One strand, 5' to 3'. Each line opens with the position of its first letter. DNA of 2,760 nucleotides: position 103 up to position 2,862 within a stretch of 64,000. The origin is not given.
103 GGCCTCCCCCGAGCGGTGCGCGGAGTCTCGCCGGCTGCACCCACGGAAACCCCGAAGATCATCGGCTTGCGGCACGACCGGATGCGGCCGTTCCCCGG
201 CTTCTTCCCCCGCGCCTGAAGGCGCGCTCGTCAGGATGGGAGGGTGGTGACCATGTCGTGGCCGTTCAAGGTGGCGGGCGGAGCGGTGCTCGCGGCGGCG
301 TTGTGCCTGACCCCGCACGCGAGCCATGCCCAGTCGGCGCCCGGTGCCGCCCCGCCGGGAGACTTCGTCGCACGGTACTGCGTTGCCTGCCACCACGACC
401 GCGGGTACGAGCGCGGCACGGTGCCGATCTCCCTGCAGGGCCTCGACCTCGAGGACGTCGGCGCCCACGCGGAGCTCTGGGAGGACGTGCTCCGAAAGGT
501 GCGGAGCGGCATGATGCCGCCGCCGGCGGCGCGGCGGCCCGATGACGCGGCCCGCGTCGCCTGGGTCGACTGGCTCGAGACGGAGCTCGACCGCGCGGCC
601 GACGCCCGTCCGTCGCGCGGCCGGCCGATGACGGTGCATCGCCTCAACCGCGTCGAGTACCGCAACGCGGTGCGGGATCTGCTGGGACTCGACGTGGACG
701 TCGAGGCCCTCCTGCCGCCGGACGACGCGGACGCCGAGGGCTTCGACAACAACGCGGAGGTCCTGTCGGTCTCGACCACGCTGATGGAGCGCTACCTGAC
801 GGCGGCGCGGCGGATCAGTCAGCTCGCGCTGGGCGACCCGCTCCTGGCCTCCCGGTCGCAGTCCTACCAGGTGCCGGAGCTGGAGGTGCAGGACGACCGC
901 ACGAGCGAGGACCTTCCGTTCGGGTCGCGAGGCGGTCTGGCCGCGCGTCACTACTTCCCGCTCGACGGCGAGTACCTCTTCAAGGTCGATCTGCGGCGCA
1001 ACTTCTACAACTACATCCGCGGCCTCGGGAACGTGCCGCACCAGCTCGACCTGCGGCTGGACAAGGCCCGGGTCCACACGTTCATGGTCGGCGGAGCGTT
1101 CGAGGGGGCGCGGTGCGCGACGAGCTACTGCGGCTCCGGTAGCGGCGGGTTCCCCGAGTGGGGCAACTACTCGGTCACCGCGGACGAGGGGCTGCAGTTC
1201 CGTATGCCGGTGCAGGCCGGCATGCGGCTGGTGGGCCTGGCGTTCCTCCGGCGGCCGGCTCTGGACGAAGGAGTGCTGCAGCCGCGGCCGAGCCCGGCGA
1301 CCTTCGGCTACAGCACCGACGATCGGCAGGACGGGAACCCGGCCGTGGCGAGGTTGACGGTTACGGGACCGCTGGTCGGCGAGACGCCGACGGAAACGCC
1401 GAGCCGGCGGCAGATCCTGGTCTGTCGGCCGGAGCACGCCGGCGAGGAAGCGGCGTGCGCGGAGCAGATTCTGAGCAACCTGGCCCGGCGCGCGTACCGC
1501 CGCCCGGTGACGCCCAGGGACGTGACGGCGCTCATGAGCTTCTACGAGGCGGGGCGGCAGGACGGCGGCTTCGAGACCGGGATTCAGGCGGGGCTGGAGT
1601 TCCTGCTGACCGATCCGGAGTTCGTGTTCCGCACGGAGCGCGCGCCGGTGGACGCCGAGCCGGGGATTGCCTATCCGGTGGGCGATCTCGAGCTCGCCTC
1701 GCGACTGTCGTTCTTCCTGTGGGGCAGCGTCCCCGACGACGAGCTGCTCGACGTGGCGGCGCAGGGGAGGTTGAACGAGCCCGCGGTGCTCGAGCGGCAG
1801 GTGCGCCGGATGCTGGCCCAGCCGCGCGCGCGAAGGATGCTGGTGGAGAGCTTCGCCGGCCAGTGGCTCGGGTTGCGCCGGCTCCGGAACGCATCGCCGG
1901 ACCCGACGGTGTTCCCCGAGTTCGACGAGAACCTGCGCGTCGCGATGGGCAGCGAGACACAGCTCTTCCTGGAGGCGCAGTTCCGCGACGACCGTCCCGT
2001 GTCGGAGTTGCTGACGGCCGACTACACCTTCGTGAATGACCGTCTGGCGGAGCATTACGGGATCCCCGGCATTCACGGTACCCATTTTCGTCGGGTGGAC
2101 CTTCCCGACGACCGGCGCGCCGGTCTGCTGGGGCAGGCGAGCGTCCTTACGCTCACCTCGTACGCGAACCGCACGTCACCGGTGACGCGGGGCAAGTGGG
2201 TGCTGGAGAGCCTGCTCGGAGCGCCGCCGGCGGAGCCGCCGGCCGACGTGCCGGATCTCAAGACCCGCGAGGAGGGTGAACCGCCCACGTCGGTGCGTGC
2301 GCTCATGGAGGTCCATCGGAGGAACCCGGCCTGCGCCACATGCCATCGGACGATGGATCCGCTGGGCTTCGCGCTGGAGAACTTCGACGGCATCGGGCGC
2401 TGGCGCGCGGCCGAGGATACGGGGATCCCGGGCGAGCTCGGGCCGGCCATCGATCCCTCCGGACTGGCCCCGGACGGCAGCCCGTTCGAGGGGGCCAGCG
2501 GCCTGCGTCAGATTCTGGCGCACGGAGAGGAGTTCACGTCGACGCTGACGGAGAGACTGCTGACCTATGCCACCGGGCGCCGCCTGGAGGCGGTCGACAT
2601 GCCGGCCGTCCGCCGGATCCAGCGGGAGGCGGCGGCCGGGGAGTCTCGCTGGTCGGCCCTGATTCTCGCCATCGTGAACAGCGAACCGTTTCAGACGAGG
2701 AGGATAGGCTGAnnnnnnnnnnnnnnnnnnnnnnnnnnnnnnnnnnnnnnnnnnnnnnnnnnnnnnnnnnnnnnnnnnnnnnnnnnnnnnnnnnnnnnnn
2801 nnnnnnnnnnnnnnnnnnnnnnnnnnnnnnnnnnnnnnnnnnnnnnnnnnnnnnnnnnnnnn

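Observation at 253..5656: Recurrent secreted module: di-CxxCH DUF1592-family protein + Tat-signal DUF1552 protein (+ periplasmic ankyrin), present three times in 35 kb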

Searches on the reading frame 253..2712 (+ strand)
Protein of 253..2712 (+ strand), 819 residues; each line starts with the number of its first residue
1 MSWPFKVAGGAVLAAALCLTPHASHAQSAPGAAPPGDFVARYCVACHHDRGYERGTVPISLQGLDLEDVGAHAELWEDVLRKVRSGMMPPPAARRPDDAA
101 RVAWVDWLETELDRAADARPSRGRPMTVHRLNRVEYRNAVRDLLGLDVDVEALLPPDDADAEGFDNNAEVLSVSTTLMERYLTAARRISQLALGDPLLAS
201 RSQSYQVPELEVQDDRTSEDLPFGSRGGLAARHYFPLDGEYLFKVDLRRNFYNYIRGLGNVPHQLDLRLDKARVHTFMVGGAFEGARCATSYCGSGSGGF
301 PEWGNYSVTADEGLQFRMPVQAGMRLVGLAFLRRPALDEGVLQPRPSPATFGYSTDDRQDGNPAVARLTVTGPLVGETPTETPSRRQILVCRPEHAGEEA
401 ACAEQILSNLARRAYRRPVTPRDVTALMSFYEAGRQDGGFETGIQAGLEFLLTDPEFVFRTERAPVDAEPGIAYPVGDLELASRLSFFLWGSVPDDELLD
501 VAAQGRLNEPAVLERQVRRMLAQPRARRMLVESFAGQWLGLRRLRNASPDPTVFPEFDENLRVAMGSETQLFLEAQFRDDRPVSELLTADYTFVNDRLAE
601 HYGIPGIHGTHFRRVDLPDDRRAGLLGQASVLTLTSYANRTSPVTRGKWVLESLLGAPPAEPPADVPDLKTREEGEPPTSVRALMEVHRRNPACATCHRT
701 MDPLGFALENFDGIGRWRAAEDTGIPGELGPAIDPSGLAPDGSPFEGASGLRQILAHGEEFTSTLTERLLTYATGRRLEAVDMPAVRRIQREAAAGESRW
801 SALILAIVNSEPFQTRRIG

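Call 13: search_protein_families(library=pfam, proteins=[window:253-2712:+], max_evalue=0.01)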
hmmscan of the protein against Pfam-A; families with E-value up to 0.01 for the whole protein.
window:253-2712:+ (819 aa): 6 families
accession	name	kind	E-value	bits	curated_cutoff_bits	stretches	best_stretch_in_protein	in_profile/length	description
PF07631.16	PSD4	-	3.2e-47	160.6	23.3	1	478-604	3-128/128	Protein of unknown function (DUF1592)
PF07627.16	PSCyt3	-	6.2e-34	116.6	27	1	622-720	1-97/98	Protein of unknown function (DUF1588)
PF07626.16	PSD3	-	6.4e-25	87.9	23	1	130-193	2-64/65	Protein of unknown function (DUF1587)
PF07624.16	PSD2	-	9.4e-24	83.4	25.8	1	741-813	1-74/74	Protein of unknown function (DUF1585)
PF07637.16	PSD5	-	1.9e-19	70.2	34.2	1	402-462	1-62/62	Protein of unknown function (DUF1595)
PF13442.11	Cytochrome_CBB3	-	0.00078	20.2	27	0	38-107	9-67/68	Cytochrome C oxidase, cbb3-type, subunit III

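Call 14: search_protein_families(library=ncbifam, proteins=[window:253-2712:+], max_evalue=0.01)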
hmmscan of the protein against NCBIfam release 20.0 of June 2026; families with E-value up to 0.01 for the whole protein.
window:253-2712:+ (819 aa): 0 families

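Call 32: search_solved_structures(query=window:253-2712:+, max_evalue=10, show_alignments=2)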
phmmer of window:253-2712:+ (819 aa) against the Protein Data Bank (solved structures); distinct sequences matched with E-value up to 10: 0.

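Call 35: find_homologous_proteins(query=window:253-2712:+, max_evalue=0.00001)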
Query window:253-2712:+ (819 aa): 7992 proteins with E <= 0.00001 among 8000 candidates; the best 120 are listed.
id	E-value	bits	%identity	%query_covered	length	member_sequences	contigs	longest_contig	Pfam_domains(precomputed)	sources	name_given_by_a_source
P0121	0.0e+0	1855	99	100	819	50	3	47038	PF07624.17,PF07627.17,PF07637.17,PF07626.17,PF07631.17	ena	-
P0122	0.0e+0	1752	93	100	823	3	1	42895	PF07624.17,PF07627.17,PF07637.17,PF07626.17,PF07631.17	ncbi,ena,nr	ncbi:MAG: DUF1592 domain-containing protein [Acidobacteria bacterium]|nr:DUF1592 domain-containing p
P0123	0.0e+0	1717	91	100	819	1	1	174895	PF07624.17,PF07627.17,PF07637.17,PF07626.17,PF07631.17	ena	-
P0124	0.0e+0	1715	91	100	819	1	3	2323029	PF07624.17,PF07627.17,PF07637.17,PF07626.17,PF07631.17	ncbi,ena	-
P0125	0.0e+0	1710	91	100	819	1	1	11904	PF07624.17,PF07627.17,PF07637.17,PF07626.17,PF07631.17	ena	-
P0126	0.0e+0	1708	91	100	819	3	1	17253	PF07624.17,PF07627.17,PF07637.17,PF07626.17,PF07631.17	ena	-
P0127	0.0e+0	1694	90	100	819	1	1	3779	PF07624.17,PF07627.17,PF07637.17,PF07626.17,PF07631.17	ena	-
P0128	0.0e+0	1683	90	100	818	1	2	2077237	PF07624.17,PF07627.17,PF07637.17,PF07626.17,PF07631.17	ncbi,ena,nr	ncbi:MAG: DUF1592 domain-containing protein [Acidobacteria bacterium]|nr:DUF1592 domain-containing p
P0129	0.0e+0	1679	90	100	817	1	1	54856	PF07624.17,PF07627.17,PF07637.17,PF07626.17,PF07631.17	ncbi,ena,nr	ncbi:MAG: DUF1592 domain-containing protein [Acidobacteria bacterium]|nr:DUF1592 domain-containing p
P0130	0.0e+0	1677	90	100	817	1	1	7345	PF07624.17,PF07627.17,PF07637.17,PF07626.17,PF07631.17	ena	-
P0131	0.0e+0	1630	87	100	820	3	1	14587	PF07624.17,PF07627.17,PF07637.17,PF07626.17,PF07631.17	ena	-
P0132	0.0e+0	1613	86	100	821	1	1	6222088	PF07624.17,PF07627.17,PF07637.17,PF07626.17,PF07631.17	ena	-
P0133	0.0e+0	1608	88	97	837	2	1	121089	PF07624.17,PF07627.17,PF07637.17,PF07626.17,PF07631.17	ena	-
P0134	0.0e+0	1595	86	100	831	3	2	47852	PF07624.17,PF07627.17,PF07637.17,PF07626.17,PF07631.17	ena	-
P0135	0.0e+0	1538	81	100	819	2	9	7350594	PF07624.17,PF07627.17,PF07637.17,PF07626.17,PF07631.17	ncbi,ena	-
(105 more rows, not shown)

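Call 51: predict_structure(alignment_id=A2)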
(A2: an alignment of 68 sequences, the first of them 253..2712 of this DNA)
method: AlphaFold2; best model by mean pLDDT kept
length: 819 residues; sequences in the alignment: 68
mean_pLDDT: 84.1   pTM: 0.86
mean pLDDT of the five models: 84.1, 83.3, 80.7, 78.7, 77.6
residues with pLDDT >= 90: 378; 70-90: 327; 50-70: 72; < 50: 42
segments of 3 or more residues with pLDDT < 50: 1-31, 339-343, 638-640
pLDDT, mean of each block of 10 residues (from residue 1): 37 33 35 76 85 79 85 89 82 82 92 89 72 93 91 79 81 82 94 89 90 73 70 93 92 79 89 92 70 55 84 95 93 62 55 55 89 89 92 92 97 95 97 95 97 91 77 88 95 96 97 97 94 92 83 82 94 96 95 93 89 90 92 71 82 85 68 77 86 80 91 87 78 89 88 87 95 90 93 95 97 83
secondary structure, 60 per line:
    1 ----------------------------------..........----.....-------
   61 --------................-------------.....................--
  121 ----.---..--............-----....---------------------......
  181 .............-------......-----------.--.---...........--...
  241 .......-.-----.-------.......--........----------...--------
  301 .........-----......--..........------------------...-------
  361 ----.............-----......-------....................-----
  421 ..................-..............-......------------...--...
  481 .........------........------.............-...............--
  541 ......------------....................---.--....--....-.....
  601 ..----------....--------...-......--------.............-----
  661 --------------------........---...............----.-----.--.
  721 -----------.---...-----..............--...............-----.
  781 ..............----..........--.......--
elements in order (helices of 4 or more, strands of 3 or more residues): H35-44 H49-53 H69-84 H98-118 H133-144 H150-153 H175-193 E201-206 E225-235 E238-247 E263-269 E272-279 H301-309 E315-320 E323-332 E365-377 H383-388 H396-415 H421-438 H440-453 H455-458 E473-475 H478-489 H496-503 H510-522 H524-538 H541-546 H559-578 H585-588 E591-594 H596-602 E613-616 H629-634 H643-655 H681-688 H692-706 E736-738 E744-746 H747-757 H760-774 H780-794 H800-808 H811-814 E815-817

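Call 54: fold_search(model_id=the predicted structure, library=pdb)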
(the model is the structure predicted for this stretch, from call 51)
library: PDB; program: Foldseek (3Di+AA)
matches with E <= 10: 361; with E <= 0.001: 0
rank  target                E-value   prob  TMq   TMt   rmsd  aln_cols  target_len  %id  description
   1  9cyt_H                1.3e-02  0.16  0.09  0.11  25.4       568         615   11  Cryo-EM structure of MRV outer shell (released 2024-12-18)
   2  3wnn_B                1.7e-02  0.97  0.09  0.11  14.6       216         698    8  D308A mutant of Bacillus circulans T-3040 cycloisomaltooligosaccharide glucanotransferase complexed with isomaltooctao (released 2014-02-05)
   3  7kc4_B                1.7e-02  0.35  0.11  0.16  24.2       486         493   12  Human WLS in complex with WNT8A (released 2021-01-06)
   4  3wnp_A                3.2e-02  0.90  0.09  0.11  14.7       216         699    9  D308A, F268V, D469Y, A513V, and Y515S quintuple mutant of Bacillus circulans T-3040 cycloisomaltooligosaccharide gluca (released 2014-02-05)
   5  3wno_A                3.5e-02  0.89  0.09  0.10  13.1       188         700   10  D308A mutant of Bacillus circulans T-3040 cycloisomaltooligosaccharide glucanotransferase complexed with cycloisomalto (released 2014-02-05)
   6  3wnk                  3.7e-02  0.91  0.10  0.11  13.9       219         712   11  Crystal Structure of Bacillus circulans T-3040 cycloisomaltooligosaccharide glucanotransferase (released 2014-02-05)
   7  4qaw_E                3.9e-02  0.99  0.11  0.16   8.9       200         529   10  Structure of modular Xyn30D from Paenibacillus barcinonensis (released 2014-10-08)
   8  2w3j                  4.6e-02  1.00  0.11  0.53   9.2       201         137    9  Structure of a family 35 carbohydrate binding module from an environmental isolate (released 2009-01-20)
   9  9qxq                  4.8e-02  0.20  0.09  0.07  29.3       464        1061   11  native structure of full-length pesticidal protein Cry1Ca18 at pH9, from crystals formed in vivo (released 2026-02-11)
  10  2w47_A                5.3e-02  1.00  0.11  0.54   8.1       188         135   11  Clostridium thermocellum CBM35 in complex with delta-4,5- anhydrogalacturonic acid (released 2009-01-27)
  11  2w1w_B                5.6e-02  0.98  0.10  0.51   8.6       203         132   11  Native structure of a family 35 carbohydrate binding module from Clostridium thermocellum (released 2009-01-20)
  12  9lkk_C                6.4e-02  0.95  0.09  0.43   9.5       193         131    7  Crystal structure of C1ql1-gC1q hexamer (released 2025-12-17)
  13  6yf6_A                6.7e-02  0.98  0.08  0.38   9.0       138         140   12  EclA C-terminal domain; sugar-binding protein (released 2021-04-07)
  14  8xcj_F                6.7e-02  0.90  0.10  0.17  10.8       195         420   10  Open State of central tail fiber of bacteriophage lambda upon binding to LamB (gpJ713-LamB complex) (released 2024-05-01)
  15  8xck_F                7.3e-02  0.82  0.09  0.21   9.9       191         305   12  Closed state of central tail fiber of bacteriophage lambda (released 2024-05-01)
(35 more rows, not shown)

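Call 58: search_solved_structures(query=A2, max_evalue=10, show_alignments=5)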
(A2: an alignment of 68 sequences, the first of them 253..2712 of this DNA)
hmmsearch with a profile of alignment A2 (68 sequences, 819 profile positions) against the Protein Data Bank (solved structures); distinct sequences matched with E-value up to 10: 1.
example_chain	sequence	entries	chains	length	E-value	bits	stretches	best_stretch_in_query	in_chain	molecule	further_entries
2zon_G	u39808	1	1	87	0.16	13.2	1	39-109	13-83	cytochrome c551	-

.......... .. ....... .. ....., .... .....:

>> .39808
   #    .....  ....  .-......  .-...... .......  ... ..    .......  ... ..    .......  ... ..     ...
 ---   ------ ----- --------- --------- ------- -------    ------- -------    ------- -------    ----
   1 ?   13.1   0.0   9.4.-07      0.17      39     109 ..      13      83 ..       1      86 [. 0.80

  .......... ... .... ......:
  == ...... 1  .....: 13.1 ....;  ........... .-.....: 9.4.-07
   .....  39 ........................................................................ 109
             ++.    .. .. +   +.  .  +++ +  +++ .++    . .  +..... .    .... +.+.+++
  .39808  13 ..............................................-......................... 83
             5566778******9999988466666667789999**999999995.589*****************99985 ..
